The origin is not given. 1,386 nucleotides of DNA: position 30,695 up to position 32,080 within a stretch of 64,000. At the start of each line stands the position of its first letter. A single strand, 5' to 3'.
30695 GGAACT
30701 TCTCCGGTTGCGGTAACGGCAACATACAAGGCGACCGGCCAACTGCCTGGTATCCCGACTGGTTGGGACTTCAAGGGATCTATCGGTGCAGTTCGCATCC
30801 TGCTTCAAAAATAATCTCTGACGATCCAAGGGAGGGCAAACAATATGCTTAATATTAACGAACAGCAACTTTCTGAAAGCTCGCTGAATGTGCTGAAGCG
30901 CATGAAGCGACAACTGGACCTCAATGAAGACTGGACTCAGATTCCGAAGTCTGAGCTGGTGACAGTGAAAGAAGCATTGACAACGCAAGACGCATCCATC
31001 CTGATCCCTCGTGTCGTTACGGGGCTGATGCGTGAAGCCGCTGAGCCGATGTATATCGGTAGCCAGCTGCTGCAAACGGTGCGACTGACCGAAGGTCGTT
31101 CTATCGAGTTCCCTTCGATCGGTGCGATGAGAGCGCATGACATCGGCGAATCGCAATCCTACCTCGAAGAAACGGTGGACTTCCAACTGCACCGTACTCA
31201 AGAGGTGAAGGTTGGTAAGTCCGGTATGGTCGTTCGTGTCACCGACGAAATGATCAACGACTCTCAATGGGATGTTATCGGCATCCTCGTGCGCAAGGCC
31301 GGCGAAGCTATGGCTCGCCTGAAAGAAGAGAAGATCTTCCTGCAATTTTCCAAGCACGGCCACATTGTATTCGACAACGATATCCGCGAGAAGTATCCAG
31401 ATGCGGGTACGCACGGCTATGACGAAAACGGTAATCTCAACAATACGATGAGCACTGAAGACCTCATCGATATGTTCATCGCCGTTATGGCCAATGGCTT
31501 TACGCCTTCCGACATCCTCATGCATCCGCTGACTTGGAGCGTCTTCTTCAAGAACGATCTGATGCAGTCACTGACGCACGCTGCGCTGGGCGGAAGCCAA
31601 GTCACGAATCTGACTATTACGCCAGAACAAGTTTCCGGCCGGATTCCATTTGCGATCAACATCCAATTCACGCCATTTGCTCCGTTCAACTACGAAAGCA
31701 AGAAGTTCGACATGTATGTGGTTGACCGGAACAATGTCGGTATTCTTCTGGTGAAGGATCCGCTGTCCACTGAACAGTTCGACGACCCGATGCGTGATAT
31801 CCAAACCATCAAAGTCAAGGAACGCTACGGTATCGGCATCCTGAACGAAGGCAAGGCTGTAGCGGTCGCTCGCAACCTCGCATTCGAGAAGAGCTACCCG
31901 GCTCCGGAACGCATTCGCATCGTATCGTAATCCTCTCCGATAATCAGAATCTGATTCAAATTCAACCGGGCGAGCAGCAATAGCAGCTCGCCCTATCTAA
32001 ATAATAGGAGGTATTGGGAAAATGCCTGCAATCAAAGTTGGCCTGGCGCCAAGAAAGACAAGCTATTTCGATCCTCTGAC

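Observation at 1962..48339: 14-bp palindrome TGTAA-N4-TTACA (mostly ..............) at eight promoter regions on both gene blocks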

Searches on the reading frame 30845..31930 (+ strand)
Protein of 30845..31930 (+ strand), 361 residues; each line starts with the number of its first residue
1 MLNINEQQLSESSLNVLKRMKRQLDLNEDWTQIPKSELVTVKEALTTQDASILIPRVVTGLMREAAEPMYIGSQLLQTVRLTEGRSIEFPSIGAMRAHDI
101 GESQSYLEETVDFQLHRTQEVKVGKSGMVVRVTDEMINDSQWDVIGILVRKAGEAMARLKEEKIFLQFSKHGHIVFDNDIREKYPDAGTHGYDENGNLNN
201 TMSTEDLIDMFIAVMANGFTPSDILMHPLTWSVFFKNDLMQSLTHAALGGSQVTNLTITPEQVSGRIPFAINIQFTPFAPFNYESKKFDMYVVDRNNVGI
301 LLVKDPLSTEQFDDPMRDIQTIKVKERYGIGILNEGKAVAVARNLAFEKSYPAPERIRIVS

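Call 7: search_protein_families(library=phrogs, proteins=[window:30845-31930:+], max_evalue=0.001)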
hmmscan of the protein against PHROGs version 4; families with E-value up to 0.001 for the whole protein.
window:30845-31930:+ (361 aa): 2 families
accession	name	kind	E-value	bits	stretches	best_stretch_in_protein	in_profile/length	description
phrog_3922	-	head and packaging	4.1e-29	103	1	17-344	50-361/362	major head protein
phrog_1650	-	head and packaging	4e-06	27.4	1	42-333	13-287/300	major head protein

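Call 33: find_related_loci(query=A2, collection=genome_contigs, flank=10000)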
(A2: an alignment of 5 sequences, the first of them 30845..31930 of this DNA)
Query A2 (361 aa) in genome_contigs; peptide patterns used: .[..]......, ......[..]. (x = any residue, [..] = any of these).
46 stretches matched a pattern, but none encodes a relative of the query by tblastn (E <= 1e-3).

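Call 45: find_encoding_contigs(protein=window:30845-31930:+, flank=10000, max_places=6)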
Protein window:30845-31930:+ (361 aa): 2 contigs read that carry it; 1 place shown.
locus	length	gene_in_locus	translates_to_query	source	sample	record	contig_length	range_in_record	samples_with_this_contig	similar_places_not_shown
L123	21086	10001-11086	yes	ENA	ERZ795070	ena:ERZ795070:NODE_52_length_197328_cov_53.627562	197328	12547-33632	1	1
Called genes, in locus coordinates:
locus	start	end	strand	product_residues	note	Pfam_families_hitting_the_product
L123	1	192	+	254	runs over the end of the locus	-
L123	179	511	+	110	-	-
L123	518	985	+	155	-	-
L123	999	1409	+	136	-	-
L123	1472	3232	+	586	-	PF05876:GpA_ATPase (faint), PF03237:Terminase_6N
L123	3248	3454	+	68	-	-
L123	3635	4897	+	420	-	-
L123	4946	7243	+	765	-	-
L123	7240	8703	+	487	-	-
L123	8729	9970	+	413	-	-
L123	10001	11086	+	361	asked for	PF05065:Phage_capsid (weak), PF25209:Phage_capsid_4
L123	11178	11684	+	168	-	-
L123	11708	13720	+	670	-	-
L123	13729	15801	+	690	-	-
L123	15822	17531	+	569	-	-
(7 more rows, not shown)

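Call 58: search_dna_similar(query=window:30845-31930:+, collection=plasmids, mode=protein, max_rows=20)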
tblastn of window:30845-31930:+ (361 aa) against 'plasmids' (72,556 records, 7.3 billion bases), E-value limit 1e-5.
Records with a match: 20; places in all: 20; records where one place covers at least 80% of the query: 20.
Best place of each record, by identity: 80-90% 8; <60% 12.
By first word of the organism name: Bacillus 15; Paenibacillus 2; Cytobacillus 1; Clostridium 1; Cetobacterium 1.
By predicted mobility (MOB-suite, as given by PLSDB): non-mobilizable 19; mobilizable 1.
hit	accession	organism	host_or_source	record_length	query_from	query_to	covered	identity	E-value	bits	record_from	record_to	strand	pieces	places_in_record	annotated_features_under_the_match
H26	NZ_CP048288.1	Paenibacillus rhizovicinus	cell culture,rhizosphere soil of tomato ...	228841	1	360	100%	89.4%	0e+0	684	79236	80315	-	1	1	phage major capsid protein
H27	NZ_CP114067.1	Bacillus halotolerans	mixed culture,Sweet potato rhizosphere ...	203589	2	361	100%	85.3%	0e+0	655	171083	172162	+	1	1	phage major capsid protein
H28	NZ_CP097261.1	Bacillus thuringiensis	pure culture,surface soil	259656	1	361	100%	84.5%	0e+0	652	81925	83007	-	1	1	hypothetical protein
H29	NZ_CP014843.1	Bacillus licheniformis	single cell,Korean soybean paste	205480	2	361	100%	84.7%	0e+0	652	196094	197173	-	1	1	hypothetical protein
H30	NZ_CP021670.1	Bacillus licheniformis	cell culture,food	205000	2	361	100%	84.7%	0e+0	652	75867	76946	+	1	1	hypothetical protein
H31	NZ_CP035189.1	Bacillus licheniformis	cell culture,food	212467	2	361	100%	84.7%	0e+0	651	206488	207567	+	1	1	phage major capsid protein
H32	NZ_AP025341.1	Bacillus paralicheniformis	-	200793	2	361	100%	84.7%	0e+0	651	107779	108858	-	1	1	phage major capsid protein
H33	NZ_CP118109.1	Paenibacillus urinalis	Homo sapiens,blood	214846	1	361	100%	83.4%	0e+0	647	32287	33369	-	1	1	phage major capsid protein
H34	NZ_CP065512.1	Cytobacillus oceanisediminis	Soil in kangaroo area of zoo,cell ...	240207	20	356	93%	47.8%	1e-96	321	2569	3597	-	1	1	phage major capsid protein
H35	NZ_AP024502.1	Bacillus velezensis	-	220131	20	356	93%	47.7%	6e-96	319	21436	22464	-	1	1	phage major capsid protein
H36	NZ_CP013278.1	Bacillus thuringiensis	Vectobac,bacterial clone,Commercial ...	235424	22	356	93%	47.1%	1e-99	329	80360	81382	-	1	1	phage major capsid protein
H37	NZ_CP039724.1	Bacillus thuringiensis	whole organism,soil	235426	22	356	93%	47.1%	1e-99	329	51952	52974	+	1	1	phage major capsid protein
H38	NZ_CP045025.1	Bacillus thuringiensis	whole organism,soil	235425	22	356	93%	47.1%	1e-99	329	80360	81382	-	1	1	phage major capsid protein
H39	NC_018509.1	Bacillus thuringiensis HD-789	-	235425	22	356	93%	47.1%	1e-99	329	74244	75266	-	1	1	phage major capsid protein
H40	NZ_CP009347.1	Bacillus thuringiensis HD1002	Sewage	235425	22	356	93%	47.1%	1e-99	329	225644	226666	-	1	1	phage major capsid protein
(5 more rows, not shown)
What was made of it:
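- Tried and rejected: Hosts were found instead through PLSDB (call 58).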

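Call 101: get_annotated_region(hit=H39, flank=20000)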
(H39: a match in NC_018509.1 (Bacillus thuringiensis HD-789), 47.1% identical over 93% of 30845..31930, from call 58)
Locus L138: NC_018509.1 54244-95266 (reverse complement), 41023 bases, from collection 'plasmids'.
description: Bacillus thuringiensis HD-789 plasmid pBTHD789-2, complete sequence
organism: Bacillus thuringiensis HD-789 (NCBI taxid 1217737)
taxonomy: Bacteria; Bacillota; Bacilli; Bacillales; Bacillaceae; Bacillus; Bacillus thuringiensis; Bacillus thuringiensis HD-789
host: -; source: -; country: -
typing (MOB-suite, as given by PLSDB): non-mobilizable; replicon rep_cluster_1980
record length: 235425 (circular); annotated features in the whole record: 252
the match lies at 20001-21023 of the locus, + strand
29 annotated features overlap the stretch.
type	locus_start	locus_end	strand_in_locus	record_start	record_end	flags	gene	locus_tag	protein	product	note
CDS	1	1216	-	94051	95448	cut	-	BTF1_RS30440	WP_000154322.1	AAA family ATPase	-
CDS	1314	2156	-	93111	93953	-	-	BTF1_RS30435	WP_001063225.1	hypothetical protein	-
CDS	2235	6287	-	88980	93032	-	-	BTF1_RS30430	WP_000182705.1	hypothetical protein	-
CDS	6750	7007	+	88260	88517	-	-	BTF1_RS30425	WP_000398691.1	Gp49 family protein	-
CDS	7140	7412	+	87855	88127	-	-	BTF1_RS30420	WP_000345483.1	DUF2829 domain-containing protein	-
CDS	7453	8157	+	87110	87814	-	-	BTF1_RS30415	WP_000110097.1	hypothetical protein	-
CDS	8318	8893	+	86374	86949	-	-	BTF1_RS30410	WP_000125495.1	hypothetical protein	-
CDS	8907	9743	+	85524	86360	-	-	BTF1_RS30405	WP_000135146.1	hypothetical protein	-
CDS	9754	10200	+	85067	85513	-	-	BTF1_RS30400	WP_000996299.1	hypothetical protein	-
CDS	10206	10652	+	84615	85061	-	-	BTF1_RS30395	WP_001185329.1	hypothetical protein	-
CDS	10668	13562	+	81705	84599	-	-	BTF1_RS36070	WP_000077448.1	LAGLIDADG family homing endonuclease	-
CDS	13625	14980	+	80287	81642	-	-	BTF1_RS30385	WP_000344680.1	hypothetical protein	-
CDS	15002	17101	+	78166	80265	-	-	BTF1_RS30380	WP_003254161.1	phage portal protein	-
CDS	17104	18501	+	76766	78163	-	-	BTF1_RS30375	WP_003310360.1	hypothetical protein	-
CDS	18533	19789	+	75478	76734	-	-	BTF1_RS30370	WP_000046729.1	hypothetical protein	-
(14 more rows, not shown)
